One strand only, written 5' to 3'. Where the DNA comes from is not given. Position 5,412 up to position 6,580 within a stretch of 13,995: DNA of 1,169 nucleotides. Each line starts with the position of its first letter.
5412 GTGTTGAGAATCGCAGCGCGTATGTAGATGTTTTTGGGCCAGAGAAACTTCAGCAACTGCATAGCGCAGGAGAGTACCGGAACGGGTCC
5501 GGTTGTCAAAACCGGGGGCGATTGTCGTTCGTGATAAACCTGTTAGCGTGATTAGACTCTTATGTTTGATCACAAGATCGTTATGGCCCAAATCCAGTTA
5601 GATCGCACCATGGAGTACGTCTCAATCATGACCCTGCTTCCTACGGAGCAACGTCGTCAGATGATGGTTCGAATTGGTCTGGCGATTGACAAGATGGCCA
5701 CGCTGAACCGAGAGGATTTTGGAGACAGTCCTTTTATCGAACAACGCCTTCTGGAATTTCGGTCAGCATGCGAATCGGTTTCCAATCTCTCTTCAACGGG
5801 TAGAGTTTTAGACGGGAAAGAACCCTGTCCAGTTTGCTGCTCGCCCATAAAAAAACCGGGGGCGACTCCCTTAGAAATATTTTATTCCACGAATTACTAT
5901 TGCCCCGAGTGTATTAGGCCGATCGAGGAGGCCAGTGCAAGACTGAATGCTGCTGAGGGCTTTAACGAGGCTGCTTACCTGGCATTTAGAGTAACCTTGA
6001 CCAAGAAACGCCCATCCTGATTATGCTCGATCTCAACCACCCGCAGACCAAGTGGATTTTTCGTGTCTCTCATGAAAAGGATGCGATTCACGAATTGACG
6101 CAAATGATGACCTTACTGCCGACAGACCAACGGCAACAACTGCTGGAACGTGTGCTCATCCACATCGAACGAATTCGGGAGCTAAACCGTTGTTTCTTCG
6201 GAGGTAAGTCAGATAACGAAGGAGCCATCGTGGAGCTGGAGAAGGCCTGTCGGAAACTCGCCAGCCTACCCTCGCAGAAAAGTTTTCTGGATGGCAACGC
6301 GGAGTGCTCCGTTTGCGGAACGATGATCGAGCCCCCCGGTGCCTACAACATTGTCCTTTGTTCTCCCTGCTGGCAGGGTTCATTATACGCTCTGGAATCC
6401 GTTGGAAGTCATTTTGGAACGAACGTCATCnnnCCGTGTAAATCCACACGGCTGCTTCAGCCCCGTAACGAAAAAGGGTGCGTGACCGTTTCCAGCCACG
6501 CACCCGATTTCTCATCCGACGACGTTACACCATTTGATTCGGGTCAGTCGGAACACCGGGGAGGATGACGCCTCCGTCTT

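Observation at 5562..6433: Tandem pair of diverged paralogous small zinc-ribbon proteins of unknown function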

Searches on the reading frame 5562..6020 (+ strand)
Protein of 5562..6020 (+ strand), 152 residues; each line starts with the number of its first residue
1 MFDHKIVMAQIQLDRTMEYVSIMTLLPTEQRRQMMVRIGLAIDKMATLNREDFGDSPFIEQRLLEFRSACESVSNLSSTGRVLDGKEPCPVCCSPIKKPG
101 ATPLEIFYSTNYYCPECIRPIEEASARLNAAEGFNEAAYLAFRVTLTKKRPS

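Call 4: search_protein_families(library=pfam, proteins=[window:5562-6020:+], max_evalue=10)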
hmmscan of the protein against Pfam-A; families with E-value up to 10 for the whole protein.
window:5562-6020:+ (152 aa): 3 families
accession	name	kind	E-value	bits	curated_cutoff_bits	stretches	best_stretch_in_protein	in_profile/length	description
PF11290.13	DUF3090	-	0.18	12.1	27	1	61-100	126-167/170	Protein of unknown function (DUF3090)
PF23795.1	SH3_YKFC_2nd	-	0.22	11.8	27.4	1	20-52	21-53/57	YKFC SH3b2 domain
PF14255.11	Cys_rich_CPXG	-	0.65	10.4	25.2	1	87-97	25-35/52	Cysteine-rich CPXCG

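Call 5: search_protein_families(library=ncbifam, proteins=[window:5562-6020:+], max_evalue=10)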
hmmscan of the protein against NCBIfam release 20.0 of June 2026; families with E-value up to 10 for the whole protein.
window:5562-6020:+ (152 aa): 1 family
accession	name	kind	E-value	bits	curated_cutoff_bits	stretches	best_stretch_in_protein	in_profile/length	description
NF050000.1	IS1_IS1595_Zn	domain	1.6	9.4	28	1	89-117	1-27/34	IS1/IS1595 family N-terminal zinc-binding domain-containing protein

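Call 8: search_protein_families(library=padloc, proteins=[window:5562-6020:+], max_evalue=1)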
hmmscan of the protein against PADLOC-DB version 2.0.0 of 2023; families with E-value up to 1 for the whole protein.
window:5562-6020:+ (152 aa): 0 families

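Call 9: search_protein_families(library=phrogs, proteins=[window:5562-6020:+], max_evalue=1)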
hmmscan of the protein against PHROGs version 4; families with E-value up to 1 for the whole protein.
window:5562-6020:+ (152 aa): 0 families

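Call 10: find_homologous_proteins(query=window:5562-6017:+, max_evalue=0.001)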
Query window:5562-6017:+: 26 candidates shared short words with the query, none scored E <= 0.001.

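Call 20: search_protein_representatives(alignment_id=A1)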
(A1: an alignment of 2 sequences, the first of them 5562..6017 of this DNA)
Query: 2 sequences, 158 profile positions. Proteins with E-value up to 0.001 (for the whole library): 122; up to 1e-10: 33; up to 1e-30: 1. The best 122 are listed.
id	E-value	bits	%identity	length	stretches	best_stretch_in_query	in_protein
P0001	4.3e-73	260.3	-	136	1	1-143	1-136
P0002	5.8e-28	113.7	-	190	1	1-141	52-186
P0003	2.9e-25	104.9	-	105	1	1-103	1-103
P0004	5.2e-23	97.6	-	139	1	1-141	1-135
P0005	3.1e-21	91.8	-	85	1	1-73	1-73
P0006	3.5e-18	81.9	-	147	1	1-140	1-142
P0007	1.3e-17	80.0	-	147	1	1-142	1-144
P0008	1.4e-17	79.9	-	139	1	1-141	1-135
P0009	2.6e-16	75.8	-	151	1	1-140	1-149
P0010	4.9e-16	74.9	-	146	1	1-142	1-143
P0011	1.5e-15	73.3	-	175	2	1-104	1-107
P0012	3.2e-15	72.3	-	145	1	1-141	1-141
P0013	7.4e-15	71.1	-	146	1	1-143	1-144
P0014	7.7e-15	71.0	-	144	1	1-139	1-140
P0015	5.5e-14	68.3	-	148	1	1-142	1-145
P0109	2.1e-04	37.1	-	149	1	1-140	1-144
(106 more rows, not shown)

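Call 27: find_encoding_contigs(protein=P0006, flank=8000, max_places=3)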
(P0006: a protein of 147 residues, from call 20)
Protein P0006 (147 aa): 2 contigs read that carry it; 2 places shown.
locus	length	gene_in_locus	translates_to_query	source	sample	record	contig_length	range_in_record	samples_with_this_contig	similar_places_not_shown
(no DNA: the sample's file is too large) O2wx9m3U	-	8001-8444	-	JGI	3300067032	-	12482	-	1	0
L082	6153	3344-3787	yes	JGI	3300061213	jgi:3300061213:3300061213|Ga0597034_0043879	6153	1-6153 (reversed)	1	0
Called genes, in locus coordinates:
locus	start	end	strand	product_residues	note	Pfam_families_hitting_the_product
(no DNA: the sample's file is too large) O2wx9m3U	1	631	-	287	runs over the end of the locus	PF00106:adh_short, PF08659:KR, PF13561:adh_short_C2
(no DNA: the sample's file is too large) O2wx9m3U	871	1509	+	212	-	PF04542:Sigma70_r2, PF08281:Sigma70_r4_2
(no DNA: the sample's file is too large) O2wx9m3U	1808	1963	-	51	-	-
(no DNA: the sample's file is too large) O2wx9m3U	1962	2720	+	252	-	PF13444:Acetyltransf_5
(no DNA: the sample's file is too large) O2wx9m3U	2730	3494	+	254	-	PF01553:Acyltransferase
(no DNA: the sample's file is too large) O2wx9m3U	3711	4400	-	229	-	PF13472:Lipase_GDSL_2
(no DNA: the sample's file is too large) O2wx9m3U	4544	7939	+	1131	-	PF00069:Pkinase, PF07714:PK_Tyr_Ser-Thr, PF13424:TPR_12, PF13424:TPR_12, PF13374:TPR_10, PF13424:TPR_12, PF13424:TPR_12, PF24885:TPR_NPHP3, +12 more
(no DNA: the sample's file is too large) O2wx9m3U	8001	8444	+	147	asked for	-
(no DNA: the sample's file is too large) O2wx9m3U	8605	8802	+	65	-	-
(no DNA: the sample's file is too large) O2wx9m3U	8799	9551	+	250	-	PF07638:Sigma70_ECF, PF08281:Sigma70_r4_2 (weak)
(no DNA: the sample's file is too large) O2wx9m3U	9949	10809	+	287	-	?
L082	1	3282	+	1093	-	?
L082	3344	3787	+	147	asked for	-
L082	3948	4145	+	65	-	-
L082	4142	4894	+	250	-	PF07638:Sigma70_ECF, PF08281:Sigma70_r4_2 (weak)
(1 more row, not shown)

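Call 29: find_encoding_contigs(protein=P0109, flank=8000, max_places=3)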
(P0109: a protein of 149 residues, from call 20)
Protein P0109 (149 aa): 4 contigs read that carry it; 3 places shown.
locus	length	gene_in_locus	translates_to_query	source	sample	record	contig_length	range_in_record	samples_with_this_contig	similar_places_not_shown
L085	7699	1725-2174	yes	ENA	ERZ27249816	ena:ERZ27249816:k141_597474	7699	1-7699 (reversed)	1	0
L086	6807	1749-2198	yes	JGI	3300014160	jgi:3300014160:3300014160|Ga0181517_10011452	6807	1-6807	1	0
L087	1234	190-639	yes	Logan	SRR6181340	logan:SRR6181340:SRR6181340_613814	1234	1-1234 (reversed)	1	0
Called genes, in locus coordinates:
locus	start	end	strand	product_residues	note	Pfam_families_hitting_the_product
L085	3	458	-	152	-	?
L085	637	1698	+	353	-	PF01408:GFO_IDH_MocA, PF02894:GFO_IDH_MocA_C, PF22725:GFO_IDH_MocA_C3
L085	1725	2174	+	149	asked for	-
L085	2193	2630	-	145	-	PF00571:CBS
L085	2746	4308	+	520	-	PF00005:ABC_tran (faint), PF00009:GTP_EFTU (weak), PF01926:MMR_HSR1, PF02421:FeoB_N, PF00009:GTP_EFTU, PF01926:MMR_HSR1, PF02421:FeoB_N (weak), PF14714:KH_dom-like, +8 more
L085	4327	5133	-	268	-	-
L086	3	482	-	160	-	?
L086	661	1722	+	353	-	PF01408:GFO_IDH_MocA, PF02894:GFO_IDH_MocA_C, PF22725:GFO_IDH_MocA_C3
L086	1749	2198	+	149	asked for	-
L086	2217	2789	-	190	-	PF00571:CBS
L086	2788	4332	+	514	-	PF00005:ABC_tran (faint), PF00009:GTP_EFTU (weak), PF01926:MMR_HSR1, PF02421:FeoB_N, PF00009:GTP_EFTU, PF01926:MMR_HSR1, PF02421:FeoB_N (weak), PF14714:KH_dom-like, +8 more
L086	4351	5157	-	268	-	-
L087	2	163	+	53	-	?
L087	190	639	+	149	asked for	-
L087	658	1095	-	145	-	PF00571:CBS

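Call 48: find_encoding_contigs(protein=P0002, flank=8000, max_places=3)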
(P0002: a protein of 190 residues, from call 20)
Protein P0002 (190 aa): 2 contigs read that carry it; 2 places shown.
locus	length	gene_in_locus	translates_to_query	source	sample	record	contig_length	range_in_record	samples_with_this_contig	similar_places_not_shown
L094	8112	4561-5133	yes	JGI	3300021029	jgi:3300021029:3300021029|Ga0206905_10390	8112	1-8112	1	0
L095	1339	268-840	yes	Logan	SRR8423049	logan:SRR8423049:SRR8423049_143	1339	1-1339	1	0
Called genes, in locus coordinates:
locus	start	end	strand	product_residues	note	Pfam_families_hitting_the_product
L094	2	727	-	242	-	?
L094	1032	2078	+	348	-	PF00589:Phage_integrase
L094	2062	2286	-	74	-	-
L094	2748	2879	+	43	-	-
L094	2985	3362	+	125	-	-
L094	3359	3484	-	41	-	-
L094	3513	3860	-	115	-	-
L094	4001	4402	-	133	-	-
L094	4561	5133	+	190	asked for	-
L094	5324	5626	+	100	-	-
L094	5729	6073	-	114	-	-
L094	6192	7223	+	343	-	-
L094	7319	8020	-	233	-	-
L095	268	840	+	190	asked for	-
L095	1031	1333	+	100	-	-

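Call 49: find_encoding_contigs(protein=P0004, flank=8000, max_places=3)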
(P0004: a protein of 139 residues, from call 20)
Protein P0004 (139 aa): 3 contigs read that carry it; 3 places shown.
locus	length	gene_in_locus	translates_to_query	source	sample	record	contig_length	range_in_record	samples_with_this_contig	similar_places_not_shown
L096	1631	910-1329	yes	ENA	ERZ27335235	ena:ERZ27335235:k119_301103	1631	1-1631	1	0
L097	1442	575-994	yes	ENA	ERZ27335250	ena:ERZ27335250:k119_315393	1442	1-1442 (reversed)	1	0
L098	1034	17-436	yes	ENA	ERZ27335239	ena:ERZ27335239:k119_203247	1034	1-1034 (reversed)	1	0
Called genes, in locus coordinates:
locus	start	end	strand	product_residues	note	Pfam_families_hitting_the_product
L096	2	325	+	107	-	?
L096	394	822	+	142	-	-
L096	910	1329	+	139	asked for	-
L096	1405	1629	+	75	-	?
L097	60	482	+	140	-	-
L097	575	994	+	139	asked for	-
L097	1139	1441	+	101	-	?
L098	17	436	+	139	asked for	-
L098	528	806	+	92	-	PF05015:HigB-like_toxin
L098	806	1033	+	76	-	?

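Call 72: search_protein_families(library=ncbifam, proteins=[L121:6552-7985:+, L121:8428-8850:+, L121:1170-3842:+, L121:3855-4313:+, L121:815-1177:+, L121:9822-10181:+], max_evalue=0.1)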
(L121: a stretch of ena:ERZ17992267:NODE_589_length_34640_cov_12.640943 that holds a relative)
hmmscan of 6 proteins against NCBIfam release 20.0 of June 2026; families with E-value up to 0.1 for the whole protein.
L121:6552-7985:+ (477 aa): 0 families

L121:8428-8850:+ (140 aa): 0 families

L121:1170-3842:+ (890 aa): 1 family
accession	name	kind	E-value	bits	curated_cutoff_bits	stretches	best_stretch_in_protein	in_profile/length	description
NF038265.1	phos_prot_SiaC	equivalog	0.047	13.7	150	0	45-141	27-117/122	biofilm regulation phosphoprotein SiaC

L121:3855-4313:+ (152 aa): 0 families

L121:815-1177:+ (120 aa): 0 families

L121:9822-10181:+ (119 aa): 7 families
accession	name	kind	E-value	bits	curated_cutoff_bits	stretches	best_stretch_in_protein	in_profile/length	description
NF006623.1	PRK09191.1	subfamily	0.0004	20.2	240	1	9-92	52-133/258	PhyR family response regulator anti-anti-sigma factor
NF005385.0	PRK06930.1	subfamily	0.00043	20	136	1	18-95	88-162/170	positive control sigma-like factor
TIGR02985.1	Sig70_bacteroi1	subfamily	0.0007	19.8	126.4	1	14-91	80-158/162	RNA polymerase sigma-70 factor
TIGR02937.1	sigma70-ECF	superfamily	0.0037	16.9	42.9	1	14-91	87-161/165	sigma-70 family RNA polymerase sigma factor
TIGR02984.1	Sig-70_plancto1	subfamily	0.0041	16.7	183.75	1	33-91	128-184/189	RNA polymerase sigma-70 factor, Planctomycetaceae-specific subfamily 1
NF053609.1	Sul12a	equivalog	0.038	14.2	150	1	46-86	2-42/103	Sul12a family chromatin-organizing protein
NF004066.1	PRK05580.1-3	equivalog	0.066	11.5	813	1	25-94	164-234/788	primosomal protein N'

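Call 82: predict_structure(alignment_id=A4)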
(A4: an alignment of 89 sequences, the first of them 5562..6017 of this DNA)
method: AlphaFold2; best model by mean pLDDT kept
length: 152 residues; sequences in the alignment: 89
mean_pLDDT: 92.0   pTM: 0.84
mean pLDDT of the five models: 92.0, 91.0, 90.4, 89.7, 89.3
residues with pLDDT >= 90: 120; 70-90: 25; 50-70: 7; < 50: 0
segments of 3 or more residues with pLDDT < 50: none
pLDDT, mean of each block of 10 residues (from residue 1): 89 95 97 98 98 97 98 97 96 94 69 96 95 85 81 72
secondary structure, 60 per line:
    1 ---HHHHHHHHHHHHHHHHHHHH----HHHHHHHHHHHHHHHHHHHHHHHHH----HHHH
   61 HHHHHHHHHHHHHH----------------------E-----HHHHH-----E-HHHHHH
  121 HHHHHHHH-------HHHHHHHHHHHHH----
elements in order: H4-23 H28-52 H57-74 H103-107 H115-128 H136-148

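Call 106: search_protein_families(library=ncbifam, proteins=[L094:1032-2078:+, L121:4617-5921:-], max_evalue=0.00001)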
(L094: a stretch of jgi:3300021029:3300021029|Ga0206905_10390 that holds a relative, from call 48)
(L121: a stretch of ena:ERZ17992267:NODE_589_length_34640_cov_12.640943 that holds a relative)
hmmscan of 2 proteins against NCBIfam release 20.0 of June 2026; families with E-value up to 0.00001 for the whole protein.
L094:1032-2078:+ (348 aa): 4 families
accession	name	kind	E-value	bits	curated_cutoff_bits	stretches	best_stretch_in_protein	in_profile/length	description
NF040815.2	recomb_XerA_Arch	equivalog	5.8e-17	62.1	220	1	81-337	14-254/263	site-specific tyrosine recombinase/integron integrase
TIGR02224.1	recomb_XerC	equivalog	1.4e-15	57.4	335.15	1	52-337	11-277/295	tyrosine recombinase XerC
TIGR02225.1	recomb_XerD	equivalog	6.6e-15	55.2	329.6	1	91-337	25-274/290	site-specific tyrosine recombinase XerD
NF001399.0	PRK00283.1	subfamily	1.5e-13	50.7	279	1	103-338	48-284/300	tyrosine recombinase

L121:4617-5921:- (434 aa): 5 families
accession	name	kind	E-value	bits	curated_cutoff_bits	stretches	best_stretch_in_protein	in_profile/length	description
TIGR02225.1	recomb_XerD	equivalog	1.4e-15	57.4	329.6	1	162-423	20-279/290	site-specific tyrosine recombinase XerD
NF001399.0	PRK00283.1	subfamily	3e-14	53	279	1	160-420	27-285/300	tyrosine recombinase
TIGR02224.1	recomb_XerC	equivalog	4.8e-13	49.1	335.15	1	165-427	29-286/295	tyrosine recombinase XerC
NF040815.2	recomb_XerA_Arch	equivalog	6.5e-13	48.8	220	1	177-425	33-261/263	site-specific tyrosine recombinase/integron integrase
TIGR02249.1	integrase_gron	subfamily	5.5e-09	35.8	265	1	360-417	242-299/315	integron integrase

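Call 112: search_protein_families(library=pfam, proteins=[L097:1139-1441:+, L096:1405-1629:+], max_evalue=0.001)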
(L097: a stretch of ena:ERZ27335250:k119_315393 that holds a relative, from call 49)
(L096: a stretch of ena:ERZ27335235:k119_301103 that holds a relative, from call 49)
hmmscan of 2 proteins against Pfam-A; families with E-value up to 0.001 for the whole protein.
L097:1139-1441:+ (101 aa): 1 family
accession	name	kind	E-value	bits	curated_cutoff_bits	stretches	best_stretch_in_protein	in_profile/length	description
PF01381.28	HTH_3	-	0.00017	22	23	1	12-63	3-55/55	Helix-turn-helix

L096:1405-1629:+ (75 aa): 2 families
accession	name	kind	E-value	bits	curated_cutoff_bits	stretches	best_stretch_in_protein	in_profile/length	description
PF00406.28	ADK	-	2.9e-21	76.6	26.8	1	5-74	1-70/151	Adenylate kinase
PF13207.12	AAA_17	-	1.1e-11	45.5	27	1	6-71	1-64/136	AAA domain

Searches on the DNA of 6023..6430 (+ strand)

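Call 99: build_rna_model(alignment_id=A5)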
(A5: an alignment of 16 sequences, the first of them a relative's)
Model R1 built from alignment A5 (16 sequences, 177 columns); structure: RNAalifold consensus.
model positions 122; base pairs 14; branch points 0; effective number of sequences 2.79; information 0.59 bits per position. Calibrated on 0.2 Mb of random sequence (short: E-values are rough).
structure used (alignment columns):
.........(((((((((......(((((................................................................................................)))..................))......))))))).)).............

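Call 100: search_with_rna_model(model_id=R1, sources=[window, L082, L083, L085, L088, L090, L092, L094, L096, L097, L098, L099, L100, L101, L102, L103, L104, L105, L106, L107, L108, L109, L110, L111, L112, L113, L114, L115, L116, L117, L118, L121], max_evalue=10)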
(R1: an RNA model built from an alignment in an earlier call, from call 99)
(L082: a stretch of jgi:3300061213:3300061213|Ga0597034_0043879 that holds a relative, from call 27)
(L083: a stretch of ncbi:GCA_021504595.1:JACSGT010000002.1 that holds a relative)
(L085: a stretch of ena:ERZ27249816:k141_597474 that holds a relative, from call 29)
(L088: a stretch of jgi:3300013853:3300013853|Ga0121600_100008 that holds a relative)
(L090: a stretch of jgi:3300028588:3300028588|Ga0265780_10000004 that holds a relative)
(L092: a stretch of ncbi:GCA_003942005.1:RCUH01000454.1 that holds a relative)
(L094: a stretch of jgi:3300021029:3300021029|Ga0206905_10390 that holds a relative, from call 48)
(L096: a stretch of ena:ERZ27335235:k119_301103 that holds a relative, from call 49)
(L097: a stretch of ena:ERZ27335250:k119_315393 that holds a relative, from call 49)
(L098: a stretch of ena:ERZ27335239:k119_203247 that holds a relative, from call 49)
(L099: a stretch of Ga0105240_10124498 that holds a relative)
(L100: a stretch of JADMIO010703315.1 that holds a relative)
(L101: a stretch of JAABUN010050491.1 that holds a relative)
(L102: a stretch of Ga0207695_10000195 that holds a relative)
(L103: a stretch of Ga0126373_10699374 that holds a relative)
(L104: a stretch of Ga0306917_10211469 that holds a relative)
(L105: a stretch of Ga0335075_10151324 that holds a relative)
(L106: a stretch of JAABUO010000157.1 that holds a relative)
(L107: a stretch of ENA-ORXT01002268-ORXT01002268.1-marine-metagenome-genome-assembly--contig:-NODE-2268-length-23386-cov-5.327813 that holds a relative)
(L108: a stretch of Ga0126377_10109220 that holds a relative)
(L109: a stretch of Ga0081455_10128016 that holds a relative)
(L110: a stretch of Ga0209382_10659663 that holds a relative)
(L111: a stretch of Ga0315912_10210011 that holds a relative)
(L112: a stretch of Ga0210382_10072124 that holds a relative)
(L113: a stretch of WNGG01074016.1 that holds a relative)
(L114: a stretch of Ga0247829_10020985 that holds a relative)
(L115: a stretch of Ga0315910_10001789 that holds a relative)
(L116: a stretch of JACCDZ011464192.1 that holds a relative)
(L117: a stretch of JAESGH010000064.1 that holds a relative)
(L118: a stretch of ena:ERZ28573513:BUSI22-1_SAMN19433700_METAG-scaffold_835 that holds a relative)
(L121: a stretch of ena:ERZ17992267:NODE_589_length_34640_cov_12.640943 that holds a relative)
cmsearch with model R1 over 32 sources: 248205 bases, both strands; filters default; matches with E-value up to 10: 28.
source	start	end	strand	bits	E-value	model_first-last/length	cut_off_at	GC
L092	7253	7384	+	127.4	5.6e-31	1-122/122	no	0.43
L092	3403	3534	+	126.1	1.3e-30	1-122/122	no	0.42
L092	4346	4477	+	125.6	1.7e-30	1-122/122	no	0.45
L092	5797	5928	+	123.7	5.5e-30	1-122/122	no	0.44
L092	8142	8273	+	120.3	4.5e-29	1-122/122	no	0.44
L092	10031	10162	+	111.9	8.1e-27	1-122/122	no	0.44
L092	9067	9198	+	110.7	1.7e-26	1-122/122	no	0.43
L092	6550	6682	+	89.3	8.8e-21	1-122/122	no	0.44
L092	5187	5318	+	86.6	4.7e-20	1-122/122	no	0.46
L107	5242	5378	+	85.8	7.4e-20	1-122/122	no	0.54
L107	10120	10257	+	85.4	9.6e-20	1-122/122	no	0.53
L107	7848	7983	+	84.8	1.4e-19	1-122/122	no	0.5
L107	7223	7359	+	82.6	5.5e-19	1-122/122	no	0.5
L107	9522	9659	+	81.5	1e-18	1-122/122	no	0.51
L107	6084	6224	+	74.5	7.9e-17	1-122/122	no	0.51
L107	11574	11710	+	67.5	5.8e-15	1-122/122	no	0.5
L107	8752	8960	+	29.8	6.8e-05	1-122/122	no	0.51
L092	4346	4477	-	29.8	6.9e-05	1-122/122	no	0.45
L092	5797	5928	-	28.8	0.00013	1-122/122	no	0.44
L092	3403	3534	-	28.2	0.00018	1-122/122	no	0.42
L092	7253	7384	-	24.8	0.0015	1-122/122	no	0.43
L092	8149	8260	-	23.8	0.0027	10-111/122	no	0.43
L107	9522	9659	-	23.4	0.0034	1-122/122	no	0.51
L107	10791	10999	+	19.3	0.043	1-122/122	no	0.54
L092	9921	9974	+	18.4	0.074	1-122/122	no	0.48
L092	10031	10162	-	17.7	0.12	1-122/122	no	0.44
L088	5830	5921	+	16.7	0.21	1-122/122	no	0.4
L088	5850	5918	-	13.2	1.9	25-99/122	no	0.39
